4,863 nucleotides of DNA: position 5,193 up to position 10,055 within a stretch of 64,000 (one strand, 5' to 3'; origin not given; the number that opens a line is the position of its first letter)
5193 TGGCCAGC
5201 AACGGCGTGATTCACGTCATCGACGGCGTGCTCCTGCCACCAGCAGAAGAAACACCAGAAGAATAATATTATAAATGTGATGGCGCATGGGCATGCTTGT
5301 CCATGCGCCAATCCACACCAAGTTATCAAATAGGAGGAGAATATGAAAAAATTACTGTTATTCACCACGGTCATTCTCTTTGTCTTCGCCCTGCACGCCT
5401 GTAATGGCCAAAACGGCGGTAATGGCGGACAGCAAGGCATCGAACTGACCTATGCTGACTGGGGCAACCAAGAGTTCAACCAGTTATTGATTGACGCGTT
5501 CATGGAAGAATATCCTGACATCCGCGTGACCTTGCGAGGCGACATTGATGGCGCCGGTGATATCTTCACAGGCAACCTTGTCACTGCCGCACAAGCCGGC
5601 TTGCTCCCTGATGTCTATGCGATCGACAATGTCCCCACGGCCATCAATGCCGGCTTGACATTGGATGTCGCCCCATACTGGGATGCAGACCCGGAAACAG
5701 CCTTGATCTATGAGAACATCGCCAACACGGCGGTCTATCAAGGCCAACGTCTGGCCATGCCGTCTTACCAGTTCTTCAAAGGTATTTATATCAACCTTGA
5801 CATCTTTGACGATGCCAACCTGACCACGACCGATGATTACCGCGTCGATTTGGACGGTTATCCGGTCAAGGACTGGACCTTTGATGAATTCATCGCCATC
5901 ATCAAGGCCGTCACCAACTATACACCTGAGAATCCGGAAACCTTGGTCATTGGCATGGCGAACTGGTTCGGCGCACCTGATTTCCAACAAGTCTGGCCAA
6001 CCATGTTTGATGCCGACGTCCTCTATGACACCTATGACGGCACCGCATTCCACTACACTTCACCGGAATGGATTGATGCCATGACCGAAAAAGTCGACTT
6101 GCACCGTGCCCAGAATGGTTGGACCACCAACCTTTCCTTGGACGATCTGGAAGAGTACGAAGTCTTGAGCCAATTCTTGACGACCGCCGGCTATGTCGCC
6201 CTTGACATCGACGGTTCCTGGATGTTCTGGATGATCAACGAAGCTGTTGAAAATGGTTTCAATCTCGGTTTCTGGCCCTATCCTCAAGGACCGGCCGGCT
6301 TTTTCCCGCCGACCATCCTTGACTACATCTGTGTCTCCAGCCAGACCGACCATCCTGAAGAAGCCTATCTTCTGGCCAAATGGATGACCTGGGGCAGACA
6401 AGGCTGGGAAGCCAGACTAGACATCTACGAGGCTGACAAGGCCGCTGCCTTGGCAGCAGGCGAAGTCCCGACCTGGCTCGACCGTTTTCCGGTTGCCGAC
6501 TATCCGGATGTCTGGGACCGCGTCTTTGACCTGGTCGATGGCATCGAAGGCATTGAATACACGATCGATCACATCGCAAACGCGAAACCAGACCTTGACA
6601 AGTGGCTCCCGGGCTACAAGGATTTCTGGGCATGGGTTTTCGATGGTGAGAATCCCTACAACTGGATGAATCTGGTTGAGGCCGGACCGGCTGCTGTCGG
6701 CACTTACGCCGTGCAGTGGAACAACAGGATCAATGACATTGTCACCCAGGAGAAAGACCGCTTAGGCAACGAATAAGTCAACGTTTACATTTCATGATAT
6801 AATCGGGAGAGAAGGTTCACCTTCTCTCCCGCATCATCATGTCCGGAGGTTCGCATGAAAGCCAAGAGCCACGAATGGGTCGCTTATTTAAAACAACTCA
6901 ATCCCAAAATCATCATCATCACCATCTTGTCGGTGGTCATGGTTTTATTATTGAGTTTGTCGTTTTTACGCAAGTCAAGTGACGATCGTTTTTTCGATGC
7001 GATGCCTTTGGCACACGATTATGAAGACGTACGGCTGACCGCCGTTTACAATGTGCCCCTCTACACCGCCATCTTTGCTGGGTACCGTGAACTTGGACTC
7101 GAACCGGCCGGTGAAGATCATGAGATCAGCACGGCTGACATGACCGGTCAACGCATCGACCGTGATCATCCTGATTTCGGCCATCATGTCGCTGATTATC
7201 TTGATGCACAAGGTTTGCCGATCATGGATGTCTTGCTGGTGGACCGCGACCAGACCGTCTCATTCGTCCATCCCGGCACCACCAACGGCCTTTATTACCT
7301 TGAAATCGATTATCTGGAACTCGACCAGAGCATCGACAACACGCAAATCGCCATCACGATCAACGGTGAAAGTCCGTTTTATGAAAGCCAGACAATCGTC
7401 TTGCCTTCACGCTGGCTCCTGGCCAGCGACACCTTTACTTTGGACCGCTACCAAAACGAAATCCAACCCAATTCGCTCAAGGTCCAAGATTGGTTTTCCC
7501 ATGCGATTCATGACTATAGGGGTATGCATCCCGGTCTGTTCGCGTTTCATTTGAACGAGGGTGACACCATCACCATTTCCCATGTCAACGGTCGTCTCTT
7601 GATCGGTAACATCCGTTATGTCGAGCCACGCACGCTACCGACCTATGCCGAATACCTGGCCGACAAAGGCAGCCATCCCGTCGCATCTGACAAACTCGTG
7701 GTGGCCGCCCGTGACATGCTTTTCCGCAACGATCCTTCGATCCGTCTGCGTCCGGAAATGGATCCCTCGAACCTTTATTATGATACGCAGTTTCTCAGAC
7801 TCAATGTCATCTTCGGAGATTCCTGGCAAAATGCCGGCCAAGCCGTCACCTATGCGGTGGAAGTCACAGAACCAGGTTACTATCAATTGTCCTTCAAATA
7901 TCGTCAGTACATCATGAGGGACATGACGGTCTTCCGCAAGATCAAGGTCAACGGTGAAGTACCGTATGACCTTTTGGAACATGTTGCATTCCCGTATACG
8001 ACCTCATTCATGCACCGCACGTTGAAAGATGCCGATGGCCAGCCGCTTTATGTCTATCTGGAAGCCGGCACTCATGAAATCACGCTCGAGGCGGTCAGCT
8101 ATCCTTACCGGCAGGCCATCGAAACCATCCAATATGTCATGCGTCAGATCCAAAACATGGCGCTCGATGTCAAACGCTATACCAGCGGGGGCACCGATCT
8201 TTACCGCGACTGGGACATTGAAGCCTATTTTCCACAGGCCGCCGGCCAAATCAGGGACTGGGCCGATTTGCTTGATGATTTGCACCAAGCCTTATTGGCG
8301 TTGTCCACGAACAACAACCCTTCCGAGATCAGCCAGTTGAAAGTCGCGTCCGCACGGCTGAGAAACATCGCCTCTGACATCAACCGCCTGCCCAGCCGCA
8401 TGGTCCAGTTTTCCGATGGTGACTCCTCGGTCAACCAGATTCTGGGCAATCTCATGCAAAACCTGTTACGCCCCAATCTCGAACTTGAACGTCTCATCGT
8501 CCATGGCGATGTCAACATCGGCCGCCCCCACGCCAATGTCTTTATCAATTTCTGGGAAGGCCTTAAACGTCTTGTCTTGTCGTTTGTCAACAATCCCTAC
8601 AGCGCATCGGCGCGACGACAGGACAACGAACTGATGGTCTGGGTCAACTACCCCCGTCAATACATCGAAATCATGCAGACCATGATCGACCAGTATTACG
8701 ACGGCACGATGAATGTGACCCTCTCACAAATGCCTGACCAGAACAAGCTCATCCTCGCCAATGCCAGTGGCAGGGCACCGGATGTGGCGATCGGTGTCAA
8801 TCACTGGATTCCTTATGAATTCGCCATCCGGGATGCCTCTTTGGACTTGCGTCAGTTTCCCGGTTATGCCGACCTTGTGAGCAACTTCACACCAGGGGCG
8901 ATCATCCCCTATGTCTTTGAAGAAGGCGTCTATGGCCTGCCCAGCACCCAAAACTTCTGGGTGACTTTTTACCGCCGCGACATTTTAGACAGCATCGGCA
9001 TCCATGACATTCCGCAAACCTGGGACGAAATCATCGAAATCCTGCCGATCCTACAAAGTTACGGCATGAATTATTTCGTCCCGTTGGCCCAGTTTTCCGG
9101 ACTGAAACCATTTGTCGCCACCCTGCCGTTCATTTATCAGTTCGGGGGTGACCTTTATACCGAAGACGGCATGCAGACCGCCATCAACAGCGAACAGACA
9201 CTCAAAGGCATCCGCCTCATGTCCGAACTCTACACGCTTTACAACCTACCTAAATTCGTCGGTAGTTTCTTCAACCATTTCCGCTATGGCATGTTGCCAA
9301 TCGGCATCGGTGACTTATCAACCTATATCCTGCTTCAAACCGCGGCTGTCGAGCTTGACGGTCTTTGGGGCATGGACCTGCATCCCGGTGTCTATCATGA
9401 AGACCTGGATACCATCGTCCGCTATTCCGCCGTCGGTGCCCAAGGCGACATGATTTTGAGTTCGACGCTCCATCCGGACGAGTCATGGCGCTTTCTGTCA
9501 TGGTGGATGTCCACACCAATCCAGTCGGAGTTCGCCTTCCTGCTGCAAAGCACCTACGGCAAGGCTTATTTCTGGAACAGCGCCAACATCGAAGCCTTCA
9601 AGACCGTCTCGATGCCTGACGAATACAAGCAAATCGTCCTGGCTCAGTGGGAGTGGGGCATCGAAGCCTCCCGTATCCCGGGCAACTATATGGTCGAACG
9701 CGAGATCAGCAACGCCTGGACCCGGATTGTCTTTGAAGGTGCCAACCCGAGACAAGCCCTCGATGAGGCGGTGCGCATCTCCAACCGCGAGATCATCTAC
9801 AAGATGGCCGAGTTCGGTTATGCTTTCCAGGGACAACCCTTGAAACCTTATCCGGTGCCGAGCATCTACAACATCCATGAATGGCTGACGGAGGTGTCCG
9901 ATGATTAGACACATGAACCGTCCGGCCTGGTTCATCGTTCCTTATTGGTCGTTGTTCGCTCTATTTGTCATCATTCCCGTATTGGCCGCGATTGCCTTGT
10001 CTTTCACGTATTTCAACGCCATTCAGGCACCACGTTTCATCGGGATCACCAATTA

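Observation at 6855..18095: Best candidate for an undescribed system: a giant anchored SBP fusion, an NHL/TPR/Yip1 protein and a DUF5696-like protein wired into a double ABC importer operon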

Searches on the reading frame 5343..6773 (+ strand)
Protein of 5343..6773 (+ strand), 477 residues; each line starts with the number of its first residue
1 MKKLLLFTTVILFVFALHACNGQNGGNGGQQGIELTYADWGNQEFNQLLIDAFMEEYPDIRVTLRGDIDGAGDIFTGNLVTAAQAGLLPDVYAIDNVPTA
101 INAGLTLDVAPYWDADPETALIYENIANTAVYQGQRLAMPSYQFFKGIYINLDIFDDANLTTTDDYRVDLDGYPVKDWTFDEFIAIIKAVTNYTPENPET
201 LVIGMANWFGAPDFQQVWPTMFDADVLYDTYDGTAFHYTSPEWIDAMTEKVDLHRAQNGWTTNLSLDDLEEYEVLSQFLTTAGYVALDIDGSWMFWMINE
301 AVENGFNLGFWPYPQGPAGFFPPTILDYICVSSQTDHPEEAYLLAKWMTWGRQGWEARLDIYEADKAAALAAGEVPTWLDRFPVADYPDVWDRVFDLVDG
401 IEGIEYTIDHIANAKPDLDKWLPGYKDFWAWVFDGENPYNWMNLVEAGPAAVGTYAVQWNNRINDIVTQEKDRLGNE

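Call 4: search_protein_families(library=pfam, proteins=[window:5343-6773:+], max_evalue=0.01)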
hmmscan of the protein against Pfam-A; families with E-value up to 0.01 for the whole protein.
window:5343-6773:+ (477 aa): 0 families

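Call 7: search_protein_families(library=ncbifam, proteins=[window:5343-6773:+], max_evalue=0.001)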
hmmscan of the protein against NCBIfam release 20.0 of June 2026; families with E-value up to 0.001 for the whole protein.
window:5343-6773:+ (477 aa): 0 families

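Call 76: search_solved_structures(query=window:5343-6773:+, max_evalue=0.01)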
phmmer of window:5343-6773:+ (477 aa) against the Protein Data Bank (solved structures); distinct sequences matched with E-value up to 0.01: 2.
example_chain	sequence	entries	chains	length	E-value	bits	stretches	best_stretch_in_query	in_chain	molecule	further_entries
22hh_A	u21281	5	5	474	2e-18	69.5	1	30-381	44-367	Extracellular solute-binding protein family 1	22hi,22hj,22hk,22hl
4r9f_A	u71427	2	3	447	4e-08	35.6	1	8-348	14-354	MBP1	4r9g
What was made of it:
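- On CUT1-type ABC carbohydrate importer (type I, MalFGK2-like): The 477-aa lipoprotein matches PDB 22hh at E=2e-18 (call 76).
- Checked: The 477-aa lipoprotein at 5343-6776 is a second family-1 SBP that Pfam misses (PDB 22hh, E=2e-18, call 76), and it is part of the conserved module.
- The 477-aa protein is an SBP (call 76).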

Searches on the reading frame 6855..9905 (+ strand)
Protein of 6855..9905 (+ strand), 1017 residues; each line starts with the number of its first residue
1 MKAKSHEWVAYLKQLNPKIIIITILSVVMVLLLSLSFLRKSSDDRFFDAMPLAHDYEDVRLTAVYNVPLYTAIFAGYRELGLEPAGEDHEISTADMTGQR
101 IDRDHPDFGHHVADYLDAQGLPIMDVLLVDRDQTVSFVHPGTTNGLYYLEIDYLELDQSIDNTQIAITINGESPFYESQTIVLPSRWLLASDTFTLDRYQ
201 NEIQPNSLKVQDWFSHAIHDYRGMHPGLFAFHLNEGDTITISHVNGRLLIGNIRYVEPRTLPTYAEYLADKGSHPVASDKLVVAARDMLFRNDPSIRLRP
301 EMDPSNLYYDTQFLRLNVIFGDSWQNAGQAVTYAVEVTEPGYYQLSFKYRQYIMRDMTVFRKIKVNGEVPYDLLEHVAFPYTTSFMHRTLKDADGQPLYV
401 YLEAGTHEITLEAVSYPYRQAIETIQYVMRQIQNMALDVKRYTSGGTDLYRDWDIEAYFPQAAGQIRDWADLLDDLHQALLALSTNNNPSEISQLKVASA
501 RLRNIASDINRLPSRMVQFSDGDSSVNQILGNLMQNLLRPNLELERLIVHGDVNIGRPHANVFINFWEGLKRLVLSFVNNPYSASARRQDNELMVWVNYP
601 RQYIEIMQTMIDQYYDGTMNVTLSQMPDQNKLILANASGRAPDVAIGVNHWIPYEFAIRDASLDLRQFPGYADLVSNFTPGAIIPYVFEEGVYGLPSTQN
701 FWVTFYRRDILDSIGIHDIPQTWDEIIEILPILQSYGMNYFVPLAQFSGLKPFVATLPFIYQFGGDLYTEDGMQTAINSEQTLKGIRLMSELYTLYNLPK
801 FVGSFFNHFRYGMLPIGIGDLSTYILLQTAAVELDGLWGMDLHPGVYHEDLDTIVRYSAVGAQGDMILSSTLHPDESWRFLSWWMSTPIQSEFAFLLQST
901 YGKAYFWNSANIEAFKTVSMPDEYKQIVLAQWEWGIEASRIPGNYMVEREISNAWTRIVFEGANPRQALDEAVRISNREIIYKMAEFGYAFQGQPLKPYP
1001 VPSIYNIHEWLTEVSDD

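Call 3: search_protein_families(library=pfam, proteins=[window:6855-9905:+], max_evalue=0.01)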
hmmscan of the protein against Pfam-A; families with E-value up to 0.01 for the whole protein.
window:6855-9905:+ (1017 aa): 1 family
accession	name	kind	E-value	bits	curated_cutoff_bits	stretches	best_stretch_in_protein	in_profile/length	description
PF01547.30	SBP_bac_1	-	1.7e-11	45.1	26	1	630-887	38-303/307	Bacterial extracellular solute-binding protein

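Call 7: search_protein_families(library=ncbifam, proteins=[window:6855-9905:+], max_evalue=0.001)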
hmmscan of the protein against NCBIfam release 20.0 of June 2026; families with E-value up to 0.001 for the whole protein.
window:6855-9905:+ (1017 aa): 0 families

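Call 11: search_solved_structures(query=window:6855-9905:+, max_evalue=1)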
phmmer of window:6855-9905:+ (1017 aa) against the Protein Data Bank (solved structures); distinct sequences matched with E-value up to 1: 55.
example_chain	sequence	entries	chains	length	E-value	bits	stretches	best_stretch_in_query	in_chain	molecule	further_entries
9xf5_A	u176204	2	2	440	3.8e-14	54.9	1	612-889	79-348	ABC transporter substrate-binding protein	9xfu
5ci5_A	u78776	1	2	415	1.3e-11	46.5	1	615-886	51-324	Extracellular solute-binding protein family 1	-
6dtq_A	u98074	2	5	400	2.3e-11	45.6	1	619-796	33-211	maltose-binding protein MalE3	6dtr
5ysb_A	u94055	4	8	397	6.3e-10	40.9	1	629-774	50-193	Lin1841 protein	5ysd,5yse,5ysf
4qrz_A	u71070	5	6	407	4e-09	38.2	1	633-886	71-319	ABC-TYPE SUGAR TRANSPORTER | ABC transporter, substrate binding protein (Sugar)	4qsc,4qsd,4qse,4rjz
3uor_A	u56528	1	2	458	6.4e-09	37.6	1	628-907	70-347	ABC transporter sugar binding protein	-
7x0i_A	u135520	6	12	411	1.1e-07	33.5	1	630-895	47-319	CbpB | CpbB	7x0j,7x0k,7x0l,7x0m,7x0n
6dtu_A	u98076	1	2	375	3.5e-07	31.8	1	603-793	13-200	maltose-binding protein MalE1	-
2gha_A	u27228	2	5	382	3.7e-07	31.7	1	603-793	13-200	maltose ABC transporter, periplasmic maltose-binding protein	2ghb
6dts_A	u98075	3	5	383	2e-06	29.3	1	629-793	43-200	maltose-binding protein MalE2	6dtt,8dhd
2fnc_A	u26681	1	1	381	2.4e-06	29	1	629-793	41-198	maltose ABC transporter, periplasmic maltose-binding protein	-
6h0h_A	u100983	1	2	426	0.00021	22.6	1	636-754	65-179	Probable solute binding protein of ABC transporter system for sugars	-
6q5g_A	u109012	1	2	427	0.00021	22.6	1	636-754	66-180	Sugar ABC transporter substrate-binding protein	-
7ape_A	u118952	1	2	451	0.00034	21.9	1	650-778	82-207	Lipoprotein (Sugar-binding) lpqY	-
4ry1_A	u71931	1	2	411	0.00067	20.9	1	634-815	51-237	Periplasmic solute binding protein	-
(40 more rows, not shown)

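Call 41: find_homologous_proteins(query=window:6855-9905:+, max_evalue=0.001)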
Query window:6855-9905:+ (1017 aa): 175 proteins with E <= 0.001 among 8000 candidates; the best 120 are listed.
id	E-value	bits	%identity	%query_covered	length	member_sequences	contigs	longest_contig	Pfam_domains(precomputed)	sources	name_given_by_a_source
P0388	0.0e+0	2160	91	100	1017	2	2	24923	PF13416.12,PF01547.31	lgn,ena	-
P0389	0.0e+0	1611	69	99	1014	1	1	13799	PF13416.12,PF01547.31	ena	-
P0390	0.0e+0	1606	68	99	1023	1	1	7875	PF13416.12,PF01547.31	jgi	-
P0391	0.0e+0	1605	68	99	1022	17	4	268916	PF13416.12,PF01547.31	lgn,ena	-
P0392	0.0e+0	1593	68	100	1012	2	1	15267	PF13416.12,PF01547.31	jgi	jgi:ABC-type glycerol-3-phosphate transport system substrate-binding protein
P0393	0.0e+0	1591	68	99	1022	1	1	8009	PF13416.12,PF01547.31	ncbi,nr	ncbi:MAG: extracellular solute-binding protein [Acholeplasmataceae bacterium]|nr:extracellular solut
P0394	0.0e+0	1591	69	96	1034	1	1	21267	PF13416.12,PF01547.31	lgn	-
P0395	0.0e+0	1590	68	99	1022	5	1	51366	PF13416.12,PF01547.31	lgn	-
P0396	0.0e+0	1589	68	99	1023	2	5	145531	PF13416.12,PF01547.31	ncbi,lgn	-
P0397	0.0e+0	1586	67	99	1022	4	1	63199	PF13416.12,PF01547.31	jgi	-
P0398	0.0e+0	1583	68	99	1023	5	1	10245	PF13416.12,PF01547.31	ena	-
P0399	0.0e+0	1579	68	99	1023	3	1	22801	PF13416.12,PF01547.31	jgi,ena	-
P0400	0.0e+0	1579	67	99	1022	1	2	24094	PF01547.31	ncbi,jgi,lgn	-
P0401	0.0e+0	1575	68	99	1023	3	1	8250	PF13416.12,PF01547.31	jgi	-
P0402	0.0e+0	1572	67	99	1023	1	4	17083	PF13416.12,PF01547.31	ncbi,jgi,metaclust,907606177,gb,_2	metaclust:\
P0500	0.0e+0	1268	56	97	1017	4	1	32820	PF13416.12,PF01547.31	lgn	-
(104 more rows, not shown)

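Call 56: predict_structure(alignment_id=A4)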
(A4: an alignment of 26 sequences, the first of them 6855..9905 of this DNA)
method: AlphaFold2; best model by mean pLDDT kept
length: 1017 residues; sequences in the alignment: 26
mean_pLDDT: 72.1   pTM: 0.68
mean pLDDT of the five models: 72.1, 68.9, 68.1, 66.7, 65.2
residues with pLDDT >= 90: 273; 70-90: 363; 50-70: 163; < 50: 218
segments of 3 or more residues with pLDDT < 50: 446-448, 581-586, 650-659, 682-692, 698-714, 718-849, 852-864, 935-945, 1010-1017
pLDDT, mean of each block of 10 residues (from residue 1): 67 77 85 76 86 78 73 89 85 92 91 87 84 94 91 89 93 93 92 78 85 93 91 95 93 90 93 89 94 86 87 87 80 94 95 79 95 93 90 93 96 92 90 83 58 75 92 92 84 91 90 78 79 86 93 87 84 73 50 80 81 84 70 61 69 44 67 70 39 47 31 46 40 36 28 35 39 37 44 35 32 27 29 26 35 35 50 84 87 84 68 79 64 49 51 53 66 65 54 57 54 38
secondary structure, 60 per line:
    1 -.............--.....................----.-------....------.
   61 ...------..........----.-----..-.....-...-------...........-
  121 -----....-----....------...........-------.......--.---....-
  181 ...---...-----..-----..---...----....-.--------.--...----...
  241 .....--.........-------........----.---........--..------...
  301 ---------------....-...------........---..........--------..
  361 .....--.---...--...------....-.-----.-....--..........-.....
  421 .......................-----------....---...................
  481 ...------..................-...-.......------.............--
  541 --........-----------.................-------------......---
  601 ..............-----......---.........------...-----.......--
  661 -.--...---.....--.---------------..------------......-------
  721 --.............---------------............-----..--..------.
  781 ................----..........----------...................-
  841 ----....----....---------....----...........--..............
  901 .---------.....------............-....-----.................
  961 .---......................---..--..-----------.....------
elements in order (helices of 4 or more, strands of 3 or more residues): H2-14 H17-37 H50-53 H60-63 H70-79 E99-101 H109-119 E126-129 E135-138 E145-155 E163-169 H176-179 E181-183 E187-189 E207-209 E214-217 E231-233 E238-245 E248-256 H264-271 E280-284 E298-300 E316-319 E330-337 E341-350 E359-365 E377-379 E386-389 E399-402 E405-414 H416-443 H455-458 H462-483 H490-507 H513-519 H526-538 E543-550 H562-578 E592-597 H601-614 E620-625 H629-637 E644-646 H652-658 H671-675 H708-713 H723-735 H751-762 H780-796 H801-810 H821-839 E845-848 E853-856 E866-869 H874-884 H887-901 H912-915 H922-933 H935-938 H944-961 H965-986 H1007-1011

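Call 60: fold_search(model_id=the predicted structure, library=pdb)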
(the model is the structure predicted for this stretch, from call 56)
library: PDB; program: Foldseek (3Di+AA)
matches with E <= 10: 1264; with E <= 0.001: 203
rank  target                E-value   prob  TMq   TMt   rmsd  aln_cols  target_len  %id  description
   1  9xf5_A                2.1e-09  1.00  0.15  0.37  22.3       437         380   19  Cycloisomaltooligosaccharide binding protein in complex with cycloisomaltooctaose (released 2026-03-25)
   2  9xfu_A                2.1e-08  1.00  0.16  0.38  22.0       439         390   20  Cycloisomaltooligosaccharide binding protein in complex with isomaltoheptaose (released 2026-03-25)
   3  7bvt_A                1.8e-07  1.00  0.15  0.35  21.8       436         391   17  Crystal structure of cyclic alpha-maltosyl-1,6-maltose binding protein from Arthrobacter globiformis (released 2020-12-02)
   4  8w7n                  2.8e-07  1.00  0.09  0.09  27.1       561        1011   11  Crystal structure of the in-cell Cry1Aa purified from Bacillus thuringiensis (released 2024-03-06)
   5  5x7o_A                3.0e-07  1.00  0.09  0.08  16.6       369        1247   12  Crystal structure of Paenibacillus sp. 598K alpha-1,6-glucosyltransferase (released 2017-07-26)
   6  4qaw_H                6.5e-07  1.00  0.09  0.16  18.2       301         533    9  Structure of modular Xyn30D from Paenibacillus barcinonensis (released 2014-10-08)
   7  5ci5_B                8.0e-07  1.00  0.17  0.39  22.2       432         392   17  Crystal Structure of an ABC transporter Solute Binding Protein from Thermotoga Lettingae TMO (Tlet_1705, TARGET EFI-51 (released 2015-07-22)
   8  4qsd_A                1.4e-06  1.00  0.16  0.38  21.8       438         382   19  Crystal structure of atu4361 sugar transporter from Agrobacterium Fabrum C58, target efi-510558, with bound sucrose (released 2014-08-06)
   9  4qaw_E                1.7e-06  1.00  0.10  0.18  19.3       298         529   11  Structure of modular Xyn30D from Paenibacillus barcinonensis (released 2014-10-08)
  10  9h9a                  2.4e-06  1.00  0.10  0.09  26.1       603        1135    9  native structure of the full-length pesticidal protein Cry8Ba2, from crystals formed in vivo (form 1) (released 2025-12-03)
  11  4qaw_A                3.2e-06  1.00  0.09  0.17  19.1       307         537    9  Structure of modular Xyn30D from Paenibacillus barcinonensis (released 2014-10-08)
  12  7eho_A                3.6e-06  1.00  0.14  0.31  22.6       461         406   14  Chitin oligosaccharide binding protein (released 2021-07-07)
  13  6f2p                  4.4e-06  1.00  0.10  0.10  18.6       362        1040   11  Structure of Paenibacillus xanthan lyase to 2.6 A resolution (released 2018-12-05)
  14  5ci5_A                4.6e-06  1.00  0.17  0.39  22.5       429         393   17  Crystal Structure of an ABC transporter Solute Binding Protein from Thermotoga Lettingae TMO (Tlet_1705, TARGET EFI-51 (released 2015-07-22)
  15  4w8j                  4.6e-06  0.98  0.09  0.09  26.0       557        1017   10  Structure of the full-length insecticidal protein Cry1Ac reveals intriguing details of toxin packaging into in vivo form (released 2014-09-17)
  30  4xup_D                2.8e-05  0.99  0.10  0.26  20.9       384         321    9  Structure of the N-terminal CBM22-1-CBM22-2 tandem domain from Paenibacillus barcinonensis Xyn10C (released 2015-06-03)
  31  4xup_B                3.0e-05  0.99  0.09  0.25  22.8       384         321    9  Structure of the N-terminal CBM22-1-CBM22-2 tandem domain from Paenibacillus barcinonensis Xyn10C (released 2015-06-03)
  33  2vzp_B                3.9e-05  1.00  0.10  0.69   3.5       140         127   20  Atomic Resolution Structure of the C-terminal CBM35 from Amycolatopsis orientalis exo-chitosanase CsxA (released 2009-01-13)
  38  2w1w_B                8.4e-05  1.00  0.10  0.67   4.8       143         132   17  Native structure of a family 35 carbohydrate binding module from Clostridium thermocellum (released 2009-01-20)
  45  2w1w_A                1.2e-04  1.00  0.10  0.73   2.7       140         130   14  Native structure of a family 35 carbohydrate binding module from Clostridium thermocellum (released 2009-01-20)
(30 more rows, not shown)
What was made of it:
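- Closest known: CUT1-family. Same: The giant SBP's C-terminal domain matches 9xf5, Lin1841 (5ysb) and 7bvt (calls 11, 60).
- CBM35/22-like sandwiches and an oligosaccharide-SBP fold in the giant SBP (calls 56, 60, 11).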
